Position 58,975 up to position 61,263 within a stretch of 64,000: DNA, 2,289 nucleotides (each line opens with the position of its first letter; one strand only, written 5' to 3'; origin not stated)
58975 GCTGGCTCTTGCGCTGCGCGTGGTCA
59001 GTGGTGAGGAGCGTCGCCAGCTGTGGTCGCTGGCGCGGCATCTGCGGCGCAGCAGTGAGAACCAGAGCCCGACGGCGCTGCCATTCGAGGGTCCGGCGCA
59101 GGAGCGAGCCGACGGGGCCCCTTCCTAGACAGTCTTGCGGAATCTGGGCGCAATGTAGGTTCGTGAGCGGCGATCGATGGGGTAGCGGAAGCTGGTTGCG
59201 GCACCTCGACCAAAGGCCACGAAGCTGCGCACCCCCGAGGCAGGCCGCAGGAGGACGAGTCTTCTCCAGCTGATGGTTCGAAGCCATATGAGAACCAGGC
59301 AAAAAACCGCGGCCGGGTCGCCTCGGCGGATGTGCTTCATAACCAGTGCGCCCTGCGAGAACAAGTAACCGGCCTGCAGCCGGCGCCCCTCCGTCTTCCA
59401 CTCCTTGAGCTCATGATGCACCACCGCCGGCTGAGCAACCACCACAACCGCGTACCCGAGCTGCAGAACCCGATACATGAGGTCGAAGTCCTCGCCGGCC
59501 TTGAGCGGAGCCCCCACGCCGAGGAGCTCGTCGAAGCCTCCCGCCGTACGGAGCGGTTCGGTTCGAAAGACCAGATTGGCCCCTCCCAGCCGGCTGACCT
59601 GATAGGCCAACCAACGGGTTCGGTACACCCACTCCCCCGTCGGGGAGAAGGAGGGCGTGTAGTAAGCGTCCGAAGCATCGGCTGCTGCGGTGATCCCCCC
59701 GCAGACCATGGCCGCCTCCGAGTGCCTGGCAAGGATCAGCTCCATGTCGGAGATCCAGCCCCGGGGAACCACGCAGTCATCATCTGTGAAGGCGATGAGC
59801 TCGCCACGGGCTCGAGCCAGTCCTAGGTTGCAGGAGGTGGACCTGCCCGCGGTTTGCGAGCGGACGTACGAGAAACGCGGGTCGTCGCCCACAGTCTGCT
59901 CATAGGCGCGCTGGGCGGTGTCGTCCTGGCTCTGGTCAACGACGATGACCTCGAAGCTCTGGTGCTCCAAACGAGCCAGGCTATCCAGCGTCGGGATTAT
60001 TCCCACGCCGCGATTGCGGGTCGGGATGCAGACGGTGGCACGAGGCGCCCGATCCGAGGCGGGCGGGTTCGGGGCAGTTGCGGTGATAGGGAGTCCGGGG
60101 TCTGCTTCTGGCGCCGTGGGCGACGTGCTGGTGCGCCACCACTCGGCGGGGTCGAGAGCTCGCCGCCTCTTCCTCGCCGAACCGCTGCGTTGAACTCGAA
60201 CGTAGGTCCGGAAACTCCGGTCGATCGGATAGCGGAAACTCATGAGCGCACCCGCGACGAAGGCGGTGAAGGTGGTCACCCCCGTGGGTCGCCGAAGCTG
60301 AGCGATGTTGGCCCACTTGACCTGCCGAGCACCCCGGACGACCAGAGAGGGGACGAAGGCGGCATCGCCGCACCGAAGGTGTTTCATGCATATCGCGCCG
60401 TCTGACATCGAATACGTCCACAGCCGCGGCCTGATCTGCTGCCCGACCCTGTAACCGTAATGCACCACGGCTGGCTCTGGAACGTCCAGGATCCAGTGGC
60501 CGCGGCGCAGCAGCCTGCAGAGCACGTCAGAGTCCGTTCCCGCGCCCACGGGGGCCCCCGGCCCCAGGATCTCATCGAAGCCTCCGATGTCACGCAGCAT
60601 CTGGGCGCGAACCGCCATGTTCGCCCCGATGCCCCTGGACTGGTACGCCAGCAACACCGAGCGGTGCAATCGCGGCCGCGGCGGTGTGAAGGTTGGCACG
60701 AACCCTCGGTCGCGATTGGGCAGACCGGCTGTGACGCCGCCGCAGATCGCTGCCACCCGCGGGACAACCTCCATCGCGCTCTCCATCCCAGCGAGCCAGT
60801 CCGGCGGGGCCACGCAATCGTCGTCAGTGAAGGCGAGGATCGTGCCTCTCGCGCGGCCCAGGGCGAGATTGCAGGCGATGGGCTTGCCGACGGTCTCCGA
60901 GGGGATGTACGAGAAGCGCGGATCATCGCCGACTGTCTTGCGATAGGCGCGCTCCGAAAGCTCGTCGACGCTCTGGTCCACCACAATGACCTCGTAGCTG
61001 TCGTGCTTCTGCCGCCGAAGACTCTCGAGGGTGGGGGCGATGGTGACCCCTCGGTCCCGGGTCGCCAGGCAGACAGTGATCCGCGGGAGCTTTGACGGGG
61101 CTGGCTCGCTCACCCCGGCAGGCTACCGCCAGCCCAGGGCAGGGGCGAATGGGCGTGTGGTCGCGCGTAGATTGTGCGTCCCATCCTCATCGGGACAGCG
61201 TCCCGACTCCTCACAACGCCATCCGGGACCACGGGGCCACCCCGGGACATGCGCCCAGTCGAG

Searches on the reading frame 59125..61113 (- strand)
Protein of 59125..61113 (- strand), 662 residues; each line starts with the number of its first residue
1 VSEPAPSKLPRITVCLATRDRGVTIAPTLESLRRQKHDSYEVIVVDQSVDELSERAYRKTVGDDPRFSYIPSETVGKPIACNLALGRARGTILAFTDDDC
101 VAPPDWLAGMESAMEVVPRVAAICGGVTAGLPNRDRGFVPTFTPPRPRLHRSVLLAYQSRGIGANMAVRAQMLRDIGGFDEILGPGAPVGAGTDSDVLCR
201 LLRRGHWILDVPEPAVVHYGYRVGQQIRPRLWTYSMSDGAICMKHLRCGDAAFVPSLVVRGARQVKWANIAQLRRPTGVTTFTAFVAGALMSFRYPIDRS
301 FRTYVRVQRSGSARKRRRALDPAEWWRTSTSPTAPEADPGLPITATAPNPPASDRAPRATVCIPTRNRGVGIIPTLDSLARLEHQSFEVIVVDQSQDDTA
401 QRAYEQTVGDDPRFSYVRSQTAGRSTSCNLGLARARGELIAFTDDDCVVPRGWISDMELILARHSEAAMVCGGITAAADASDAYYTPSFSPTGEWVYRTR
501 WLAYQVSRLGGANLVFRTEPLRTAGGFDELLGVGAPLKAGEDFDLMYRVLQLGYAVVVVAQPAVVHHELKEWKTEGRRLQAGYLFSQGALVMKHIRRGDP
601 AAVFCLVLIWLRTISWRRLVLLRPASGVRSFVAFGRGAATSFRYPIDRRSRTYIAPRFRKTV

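Call 88: search_protein_families(library=pfam, proteins=[window:59125-61113:-], max_evalue=0.00001)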
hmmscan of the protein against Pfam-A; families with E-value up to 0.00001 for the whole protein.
window:59125-61113:- (662 aa): 5 families
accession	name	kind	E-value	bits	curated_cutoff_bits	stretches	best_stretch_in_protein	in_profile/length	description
PF00535.33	Glycos_transf_2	-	4.3e-43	147.6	23.3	2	360-522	1-165/168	Glycosyl transferase family 2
PF13641.12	Glyco_tranf_2_3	-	2.4e-18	67.4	27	1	357-574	1-219/230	Glycosyltransferase like family 2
PF10111.15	Glyco_tranf_2_2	-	1.6e-14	54.5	27.3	0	384-449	27-94/276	Glycosyltransferase like family 2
PF13632.12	Glyco_trans_2_3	-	1.2e-12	48.5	27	1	440-620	2-169/198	Glycosyl transferase family group 2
PF13506.12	Glyco_transf_21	-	3.8e-12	46.4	21.7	0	428-570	22-157/174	Glycosyl transferase family 21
